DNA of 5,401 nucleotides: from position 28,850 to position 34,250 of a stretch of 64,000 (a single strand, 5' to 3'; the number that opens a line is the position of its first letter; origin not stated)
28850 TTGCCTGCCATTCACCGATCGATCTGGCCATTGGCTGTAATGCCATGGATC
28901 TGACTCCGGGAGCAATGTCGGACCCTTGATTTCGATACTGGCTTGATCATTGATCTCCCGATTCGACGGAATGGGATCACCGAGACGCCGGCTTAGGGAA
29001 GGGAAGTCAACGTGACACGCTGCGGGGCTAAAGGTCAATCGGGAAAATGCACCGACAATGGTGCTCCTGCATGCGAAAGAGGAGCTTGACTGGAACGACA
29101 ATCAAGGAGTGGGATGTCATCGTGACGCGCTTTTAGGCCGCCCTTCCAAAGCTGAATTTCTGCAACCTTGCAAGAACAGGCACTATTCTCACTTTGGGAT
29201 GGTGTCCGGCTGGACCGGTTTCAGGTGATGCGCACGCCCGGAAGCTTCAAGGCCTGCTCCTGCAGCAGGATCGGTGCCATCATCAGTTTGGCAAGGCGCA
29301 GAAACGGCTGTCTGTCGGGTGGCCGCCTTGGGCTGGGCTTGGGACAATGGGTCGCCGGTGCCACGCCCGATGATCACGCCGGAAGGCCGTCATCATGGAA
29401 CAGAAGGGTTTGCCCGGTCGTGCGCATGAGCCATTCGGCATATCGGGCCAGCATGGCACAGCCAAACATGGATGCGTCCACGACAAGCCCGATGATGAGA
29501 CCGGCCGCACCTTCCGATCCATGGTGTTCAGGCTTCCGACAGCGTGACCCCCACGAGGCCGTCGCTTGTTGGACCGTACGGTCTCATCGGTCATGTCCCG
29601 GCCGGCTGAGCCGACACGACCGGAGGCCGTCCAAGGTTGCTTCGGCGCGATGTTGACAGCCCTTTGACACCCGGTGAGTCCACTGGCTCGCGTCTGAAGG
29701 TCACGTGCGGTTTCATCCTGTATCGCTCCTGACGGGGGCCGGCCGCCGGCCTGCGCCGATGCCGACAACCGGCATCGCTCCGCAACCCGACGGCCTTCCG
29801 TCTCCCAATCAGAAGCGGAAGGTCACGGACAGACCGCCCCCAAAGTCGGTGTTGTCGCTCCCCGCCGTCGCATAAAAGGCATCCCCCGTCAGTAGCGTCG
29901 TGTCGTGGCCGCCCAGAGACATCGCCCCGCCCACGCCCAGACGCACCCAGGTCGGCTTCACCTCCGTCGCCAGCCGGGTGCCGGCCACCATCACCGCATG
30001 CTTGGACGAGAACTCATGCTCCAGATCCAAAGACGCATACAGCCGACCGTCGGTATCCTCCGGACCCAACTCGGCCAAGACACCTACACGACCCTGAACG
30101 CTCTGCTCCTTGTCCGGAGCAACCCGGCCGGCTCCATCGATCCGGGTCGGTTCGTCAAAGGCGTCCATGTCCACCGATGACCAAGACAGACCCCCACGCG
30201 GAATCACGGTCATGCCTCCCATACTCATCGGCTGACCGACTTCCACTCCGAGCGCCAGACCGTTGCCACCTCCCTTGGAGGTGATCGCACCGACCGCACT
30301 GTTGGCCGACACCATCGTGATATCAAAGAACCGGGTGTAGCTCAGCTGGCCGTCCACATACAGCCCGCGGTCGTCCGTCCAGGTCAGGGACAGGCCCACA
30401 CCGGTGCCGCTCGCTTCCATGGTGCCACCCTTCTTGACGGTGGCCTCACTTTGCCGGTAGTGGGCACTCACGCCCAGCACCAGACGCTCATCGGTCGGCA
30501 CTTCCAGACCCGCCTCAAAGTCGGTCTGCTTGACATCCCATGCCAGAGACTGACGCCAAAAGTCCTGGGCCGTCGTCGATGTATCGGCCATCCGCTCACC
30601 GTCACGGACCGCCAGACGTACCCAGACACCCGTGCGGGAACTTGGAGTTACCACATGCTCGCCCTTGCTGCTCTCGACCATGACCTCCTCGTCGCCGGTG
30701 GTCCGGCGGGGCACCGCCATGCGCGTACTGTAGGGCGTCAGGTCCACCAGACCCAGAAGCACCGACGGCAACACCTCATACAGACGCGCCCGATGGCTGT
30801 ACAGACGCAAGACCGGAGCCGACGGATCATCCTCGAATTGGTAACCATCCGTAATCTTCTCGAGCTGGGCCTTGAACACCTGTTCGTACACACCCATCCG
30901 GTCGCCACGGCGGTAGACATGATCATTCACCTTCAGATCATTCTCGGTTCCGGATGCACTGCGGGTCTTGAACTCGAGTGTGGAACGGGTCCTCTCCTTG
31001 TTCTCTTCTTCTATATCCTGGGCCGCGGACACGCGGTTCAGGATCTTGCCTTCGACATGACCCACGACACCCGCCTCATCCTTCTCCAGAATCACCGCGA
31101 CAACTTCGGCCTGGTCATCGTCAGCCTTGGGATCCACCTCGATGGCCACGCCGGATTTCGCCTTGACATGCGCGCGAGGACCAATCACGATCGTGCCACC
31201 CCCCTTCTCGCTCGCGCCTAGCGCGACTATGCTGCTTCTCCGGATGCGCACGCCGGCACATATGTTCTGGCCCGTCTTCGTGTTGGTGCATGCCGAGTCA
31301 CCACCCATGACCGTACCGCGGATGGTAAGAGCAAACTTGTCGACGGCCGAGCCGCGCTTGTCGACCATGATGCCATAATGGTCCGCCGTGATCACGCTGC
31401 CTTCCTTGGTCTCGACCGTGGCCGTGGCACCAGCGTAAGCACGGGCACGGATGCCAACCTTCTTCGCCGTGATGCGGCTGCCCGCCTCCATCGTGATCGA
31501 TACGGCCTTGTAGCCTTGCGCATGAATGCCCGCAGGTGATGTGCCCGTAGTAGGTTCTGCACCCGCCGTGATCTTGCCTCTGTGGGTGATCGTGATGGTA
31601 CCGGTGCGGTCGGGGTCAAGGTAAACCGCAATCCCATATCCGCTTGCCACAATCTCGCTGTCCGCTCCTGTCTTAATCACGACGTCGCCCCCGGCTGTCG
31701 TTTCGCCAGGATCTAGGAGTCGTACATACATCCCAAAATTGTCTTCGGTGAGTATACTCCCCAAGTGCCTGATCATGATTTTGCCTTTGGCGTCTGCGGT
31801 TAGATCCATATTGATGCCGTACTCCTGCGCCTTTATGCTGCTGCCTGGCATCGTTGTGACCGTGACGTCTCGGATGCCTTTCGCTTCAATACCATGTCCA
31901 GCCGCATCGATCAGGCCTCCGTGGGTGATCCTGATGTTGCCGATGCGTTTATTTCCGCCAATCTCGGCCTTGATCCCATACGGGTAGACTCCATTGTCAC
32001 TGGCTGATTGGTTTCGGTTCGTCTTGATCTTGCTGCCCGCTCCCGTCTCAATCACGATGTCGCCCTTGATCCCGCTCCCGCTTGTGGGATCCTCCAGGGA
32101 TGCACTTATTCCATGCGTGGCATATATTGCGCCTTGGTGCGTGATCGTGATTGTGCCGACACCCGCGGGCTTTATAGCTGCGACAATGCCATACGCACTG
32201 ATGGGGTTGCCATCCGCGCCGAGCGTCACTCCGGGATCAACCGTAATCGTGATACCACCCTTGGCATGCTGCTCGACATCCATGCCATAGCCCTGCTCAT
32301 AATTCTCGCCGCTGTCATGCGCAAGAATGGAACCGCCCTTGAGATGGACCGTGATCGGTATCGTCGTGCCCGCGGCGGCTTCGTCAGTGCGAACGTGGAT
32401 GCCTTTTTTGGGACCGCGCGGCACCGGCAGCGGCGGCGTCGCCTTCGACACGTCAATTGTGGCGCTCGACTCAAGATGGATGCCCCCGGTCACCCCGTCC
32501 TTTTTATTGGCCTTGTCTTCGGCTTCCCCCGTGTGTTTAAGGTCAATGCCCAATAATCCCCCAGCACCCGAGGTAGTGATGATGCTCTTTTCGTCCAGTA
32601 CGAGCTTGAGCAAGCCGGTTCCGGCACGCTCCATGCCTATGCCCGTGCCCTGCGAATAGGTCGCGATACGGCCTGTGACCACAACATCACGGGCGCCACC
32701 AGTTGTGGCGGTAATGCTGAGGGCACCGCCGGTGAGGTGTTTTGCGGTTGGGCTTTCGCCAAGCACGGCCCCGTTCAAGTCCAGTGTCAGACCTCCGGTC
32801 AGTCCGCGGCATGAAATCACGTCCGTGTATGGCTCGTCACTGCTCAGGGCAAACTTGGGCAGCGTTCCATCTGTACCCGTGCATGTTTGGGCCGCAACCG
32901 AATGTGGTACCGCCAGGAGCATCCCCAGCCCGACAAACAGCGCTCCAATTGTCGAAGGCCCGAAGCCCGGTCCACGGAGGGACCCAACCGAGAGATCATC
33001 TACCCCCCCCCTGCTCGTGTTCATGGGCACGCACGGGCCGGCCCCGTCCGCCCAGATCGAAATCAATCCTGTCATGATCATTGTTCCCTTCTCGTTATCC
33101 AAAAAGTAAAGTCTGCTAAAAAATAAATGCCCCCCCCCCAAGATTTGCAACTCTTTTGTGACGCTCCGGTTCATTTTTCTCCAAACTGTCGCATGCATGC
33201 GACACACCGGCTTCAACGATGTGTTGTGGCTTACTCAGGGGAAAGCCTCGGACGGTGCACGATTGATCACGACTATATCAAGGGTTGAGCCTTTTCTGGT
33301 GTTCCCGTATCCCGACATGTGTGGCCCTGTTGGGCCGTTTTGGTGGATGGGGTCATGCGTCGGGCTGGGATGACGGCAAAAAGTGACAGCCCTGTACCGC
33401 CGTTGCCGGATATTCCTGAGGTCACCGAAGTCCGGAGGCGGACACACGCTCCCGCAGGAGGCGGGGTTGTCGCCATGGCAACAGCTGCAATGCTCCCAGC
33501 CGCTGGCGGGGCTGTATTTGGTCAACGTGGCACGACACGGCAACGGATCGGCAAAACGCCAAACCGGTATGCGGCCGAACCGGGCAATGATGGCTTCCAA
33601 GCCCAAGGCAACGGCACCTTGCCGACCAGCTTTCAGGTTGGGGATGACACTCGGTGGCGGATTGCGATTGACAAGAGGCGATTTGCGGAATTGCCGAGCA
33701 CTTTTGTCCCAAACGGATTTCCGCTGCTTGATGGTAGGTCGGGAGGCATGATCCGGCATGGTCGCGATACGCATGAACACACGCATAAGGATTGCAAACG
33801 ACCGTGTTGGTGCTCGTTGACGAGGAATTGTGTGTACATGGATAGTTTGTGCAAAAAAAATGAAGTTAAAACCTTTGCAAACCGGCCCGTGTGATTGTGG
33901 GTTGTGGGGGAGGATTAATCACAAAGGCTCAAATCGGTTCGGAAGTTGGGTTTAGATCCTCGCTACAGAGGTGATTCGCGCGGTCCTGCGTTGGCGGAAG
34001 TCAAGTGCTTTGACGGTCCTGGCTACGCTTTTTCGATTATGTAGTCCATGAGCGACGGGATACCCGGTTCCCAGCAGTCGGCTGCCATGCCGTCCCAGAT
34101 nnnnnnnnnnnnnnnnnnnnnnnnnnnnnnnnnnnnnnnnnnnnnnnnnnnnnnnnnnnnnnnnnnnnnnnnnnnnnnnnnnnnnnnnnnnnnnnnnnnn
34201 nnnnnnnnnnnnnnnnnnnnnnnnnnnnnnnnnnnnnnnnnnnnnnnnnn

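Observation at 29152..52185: Two ~4.5-4.8 kb inverted repeats carrying paralogous autotransporter modules bracket a 13.8 kb metabolic segment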

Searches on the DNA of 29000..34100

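Call 49: search_rna_families(source=window, start=29000, end=34100, threshold=evalue, max_evalue=1)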
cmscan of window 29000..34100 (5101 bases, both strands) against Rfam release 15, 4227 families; matches with E-value up to 1: 0.
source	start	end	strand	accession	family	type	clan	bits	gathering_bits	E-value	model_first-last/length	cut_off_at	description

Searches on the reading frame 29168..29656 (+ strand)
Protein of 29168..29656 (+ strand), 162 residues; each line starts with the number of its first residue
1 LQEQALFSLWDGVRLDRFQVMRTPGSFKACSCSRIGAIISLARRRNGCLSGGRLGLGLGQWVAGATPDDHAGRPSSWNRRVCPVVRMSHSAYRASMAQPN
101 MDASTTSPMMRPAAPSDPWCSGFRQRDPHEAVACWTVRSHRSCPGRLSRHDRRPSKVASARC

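Call 5: search_protein_families(library=pfam, proteins=[window:29168-29656:+], max_evalue=0.01)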
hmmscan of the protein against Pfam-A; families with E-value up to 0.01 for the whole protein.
window:29168-29656:+ (162 aa): 0 families

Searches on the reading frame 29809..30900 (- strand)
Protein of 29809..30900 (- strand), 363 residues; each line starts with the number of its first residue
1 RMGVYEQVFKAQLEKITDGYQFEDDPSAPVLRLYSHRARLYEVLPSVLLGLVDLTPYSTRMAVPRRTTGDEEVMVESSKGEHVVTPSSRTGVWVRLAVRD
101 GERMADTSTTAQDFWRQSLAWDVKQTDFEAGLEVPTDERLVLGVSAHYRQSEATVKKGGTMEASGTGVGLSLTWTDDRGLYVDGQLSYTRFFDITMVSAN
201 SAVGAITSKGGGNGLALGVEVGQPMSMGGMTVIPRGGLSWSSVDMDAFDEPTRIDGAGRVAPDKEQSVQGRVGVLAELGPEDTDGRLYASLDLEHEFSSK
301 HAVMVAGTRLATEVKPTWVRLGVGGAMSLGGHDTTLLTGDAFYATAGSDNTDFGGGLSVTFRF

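Call 15: find_related_loci(query=window:29809-30900:-, collection=genome_contigs, flank=10000)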
Query window:29809-30900:- (363 aa) in genome_contigs; peptide patterns used: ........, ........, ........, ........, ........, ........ (x = any residue, [..] = any of these).
85 stretches matched a pattern, but none encodes a relative of the query by tblastn (E <= 1e-3).
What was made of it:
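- Tried and rejected: No relatives (call 15).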
